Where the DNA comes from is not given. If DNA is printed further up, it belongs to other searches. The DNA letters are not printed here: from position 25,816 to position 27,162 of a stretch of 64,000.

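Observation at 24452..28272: Phospholipid headgroup operon pssA-psd extended by a flippase-like membrane protein and a NAPE-PLD-like MBL hydrolase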

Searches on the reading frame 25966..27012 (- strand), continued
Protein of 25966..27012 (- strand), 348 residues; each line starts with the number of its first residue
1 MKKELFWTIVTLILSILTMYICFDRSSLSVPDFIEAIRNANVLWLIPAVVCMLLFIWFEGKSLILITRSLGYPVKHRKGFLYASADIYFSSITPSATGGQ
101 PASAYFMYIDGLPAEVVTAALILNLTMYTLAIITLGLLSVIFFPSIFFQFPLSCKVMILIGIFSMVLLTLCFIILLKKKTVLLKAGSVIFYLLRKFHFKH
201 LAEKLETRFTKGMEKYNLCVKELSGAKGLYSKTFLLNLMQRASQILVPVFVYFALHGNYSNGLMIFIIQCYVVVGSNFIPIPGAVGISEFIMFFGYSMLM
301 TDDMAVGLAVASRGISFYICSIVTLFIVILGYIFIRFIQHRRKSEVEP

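Call 89: search_protein_families(library=pfam, alignment_id=A5, max_evalue=0.001)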
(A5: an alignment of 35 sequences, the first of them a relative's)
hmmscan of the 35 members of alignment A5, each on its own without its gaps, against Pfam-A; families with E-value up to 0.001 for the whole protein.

A. member 1, L085:5300-6802:+ (500 aa): 2 families
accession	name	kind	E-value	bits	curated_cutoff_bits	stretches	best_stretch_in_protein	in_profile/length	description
PF00464.25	SHMT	-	6.7e-124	414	27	2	166-439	110-399/399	Serine hydroxymethyltransferase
PF01212.27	Beta_elim_lyase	-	0.0007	19.4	27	0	236-370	150-281/288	Beta-eliminating lyase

B. families by the number of members that match (of 35 scanned): 50 families (the first 25 are shown)
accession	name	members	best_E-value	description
PF14378.12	PAP2_3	10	2.3e-08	PAP2 superfamily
PF01569.27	PAP2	8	2.8e-07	PAP2 superfamily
PF07926.17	TPR_MLP1_2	3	1.9e-10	TPR/MLP1/MLP2-like protein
PF12128.14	DUF3584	3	0.00043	Protein of unknown function (DUF3584)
PF00464.25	SHMT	2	6.6e-124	Serine hydroxymethyltransferase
PF00152.25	tRNA-synt_2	2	1.9e-66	tRNA synthetases class II (D, K and N)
PF01336.31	tRNA_anti-codon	2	1.7e-12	OB-fold nucleic acid binding domain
PF00038.26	Filament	2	0.00022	Intermediate filament protein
PF01212.27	Beta_elim_lyase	2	0.00063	Beta-eliminating lyase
PF16515.11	HIP1_clath_bdg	2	0.00067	Clathrin-binding domain of Huntingtin-interacting protein 1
PF00496.27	SBP_bac_5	1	1.6e-88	Bacterial extracellular solute-binding proteins, family 5 Middle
PF03054.22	tRNA_Me_trans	1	2.3e-75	tRNA methyl transferase HUP domain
PF00563.25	EAL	1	1.6e-70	EAL domain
PF08719.17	NADAR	1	1.1e-44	NADAR domain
PF02588.21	YitT_membrane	1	1.3e-39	Uncharacterised 5xTM membrane BCR, YitT family COG1284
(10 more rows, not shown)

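Call 90: search_protein_families(library=pfam, proteins=[L093:5263-5931:+, L099:5274-5999:+, L102:5303-5989:+, L104:299-979:+, L123:5084-5809:+, L145:357-1043:+, L148:12-668:+, L150:4619-5278:+, L127:2372-3181:+, L137:2899-3735:+], max_evalue=0.01)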
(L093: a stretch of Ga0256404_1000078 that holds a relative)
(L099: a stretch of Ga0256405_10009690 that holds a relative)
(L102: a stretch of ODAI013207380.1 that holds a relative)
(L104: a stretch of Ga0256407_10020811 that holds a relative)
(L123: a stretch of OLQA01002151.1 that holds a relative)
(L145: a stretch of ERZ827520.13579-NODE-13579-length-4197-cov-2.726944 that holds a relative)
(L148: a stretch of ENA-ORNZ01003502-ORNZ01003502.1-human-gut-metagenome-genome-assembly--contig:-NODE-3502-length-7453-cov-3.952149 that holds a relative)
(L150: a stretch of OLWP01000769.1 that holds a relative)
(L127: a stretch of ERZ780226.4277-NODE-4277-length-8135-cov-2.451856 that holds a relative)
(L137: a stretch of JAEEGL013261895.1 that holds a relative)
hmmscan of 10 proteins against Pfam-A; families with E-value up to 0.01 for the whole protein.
L093:5263-5931:+ (222 aa): 1 family
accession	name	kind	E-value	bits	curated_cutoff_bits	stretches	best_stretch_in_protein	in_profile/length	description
PF04338.18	DUF481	-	0.0095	16.4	21.1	0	99-189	86-166/210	Protein of unknown function, DUF481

L099:5274-5999:+ (241 aa): 1 family
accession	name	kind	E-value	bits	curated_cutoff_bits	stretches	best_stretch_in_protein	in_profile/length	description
PF14378.12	PAP2_3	-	3.2e-05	24.2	27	1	63-200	32-184/190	PAP2 superfamily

L102:5303-5989:+ (228 aa): 2 families
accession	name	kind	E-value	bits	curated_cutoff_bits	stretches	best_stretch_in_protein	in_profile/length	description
PF14378.12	PAP2_3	-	1.7e-06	28.4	27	1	49-202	21-189/190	PAP2 superfamily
PF01569.27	PAP2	-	6.1e-06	26.4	27.2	1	105-203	25-120/130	PAP2 superfamily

L104:299-979:+ (226 aa): 2 families
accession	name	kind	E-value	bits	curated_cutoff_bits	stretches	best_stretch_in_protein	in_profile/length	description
PF01569.27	PAP2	-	2.8e-07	30.8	27.2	1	96-205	10-124/130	PAP2 superfamily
PF14378.12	PAP2_3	-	4.1e-06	27.2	27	1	58-200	32-189/190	PAP2 superfamily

L123:5084-5809:+ (241 aa): 2 families
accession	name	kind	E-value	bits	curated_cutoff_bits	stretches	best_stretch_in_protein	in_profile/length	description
PF14378.12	PAP2_3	-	4.1e-08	33.7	27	1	71-209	34-187/190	PAP2 superfamily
PF01569.27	PAP2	-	0.00083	19.6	27.2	1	142-220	45-128/130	PAP2 superfamily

L145:357-1043:+ (228 aa): 2 families
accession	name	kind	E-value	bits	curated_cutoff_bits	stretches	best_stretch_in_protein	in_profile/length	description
PF14378.12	PAP2_3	-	2.3e-08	34.5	27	1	52-200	24-188/190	PAP2 superfamily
PF01569.27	PAP2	-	0.00021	21.5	27.2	1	136-208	49-126/130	PAP2 superfamily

L148:12-668:+ (218 aa): 2 families
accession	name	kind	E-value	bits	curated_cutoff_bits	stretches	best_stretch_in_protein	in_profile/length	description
PF14378.12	PAP2_3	-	1.1e-07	32.3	27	1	51-194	28-186/190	PAP2 superfamily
PF01569.27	PAP2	-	0.0002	21.6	27.2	1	108-199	27-121/130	PAP2 superfamily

L150:4619-5278:+ (219 aa): 2 families
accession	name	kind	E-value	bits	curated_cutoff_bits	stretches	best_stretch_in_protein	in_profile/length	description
PF14378.12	PAP2_3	-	1.3e-07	32.1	27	1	52-195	28-186/190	PAP2 superfamily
PF01569.27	PAP2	-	0.00014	22.1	27.2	1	108-200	26-121/130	PAP2 superfamily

L127:2372-3181:+ (269 aa): 2 families
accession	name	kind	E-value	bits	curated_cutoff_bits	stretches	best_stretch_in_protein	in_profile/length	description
PF14378.12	PAP2_3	-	6.9e-08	33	27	1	99-236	34-186/190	PAP2 superfamily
PF01569.27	PAP2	-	0.0011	19.1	27.2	1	171-248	46-128/130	PAP2 superfamily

L137:2899-3735:+ (278 aa): 2 families
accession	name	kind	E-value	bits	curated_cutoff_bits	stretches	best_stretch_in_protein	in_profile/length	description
PF02588.21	YitT_membrane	-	1.3e-39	136.2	24.3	1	11-220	2-204/205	Uncharacterised 5xTM membrane BCR, YitT family COG1284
PF10035.14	DUF2179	-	9.6e-06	25.8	22.8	1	228-276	3-53/55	Uncharacterized protein conserved in bacteria (DUF2179)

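Call 91: search_protein_representatives(protein=P0238)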
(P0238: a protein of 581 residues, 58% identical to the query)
Query: 581 residues. Proteins with E-value up to 0.001 (for the whole library): 3809; up to 1e-10: 1696; up to 1e-30: 298. The best 150 are listed.
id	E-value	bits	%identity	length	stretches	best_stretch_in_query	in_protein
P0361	7.1e-98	345.3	73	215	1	1-211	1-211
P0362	1.3e-92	327.9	46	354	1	2-340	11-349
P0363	2.7e-79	284.0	59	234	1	347-576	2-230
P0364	2.3e-78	280.9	42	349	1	1-339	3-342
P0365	9.5e-78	278.9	39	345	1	5-337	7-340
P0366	4.8e-77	276.6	40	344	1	2-339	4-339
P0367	2.6e-76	274.1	38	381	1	2-339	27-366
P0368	6.5e-75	269.5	39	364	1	3-341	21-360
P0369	5.6e-74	266.4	64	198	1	148-342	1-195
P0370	1.3e-73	265.3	41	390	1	1-340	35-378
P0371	3.8e-73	263.7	40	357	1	1-339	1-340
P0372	4.1e-73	263.6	40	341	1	2-335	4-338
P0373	5.1e-73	263.3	40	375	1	1-334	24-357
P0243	6.5e-73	262.9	40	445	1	2-340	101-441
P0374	6.6e-72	259.6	42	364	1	5-337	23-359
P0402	2.3e-61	224.8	35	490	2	65-434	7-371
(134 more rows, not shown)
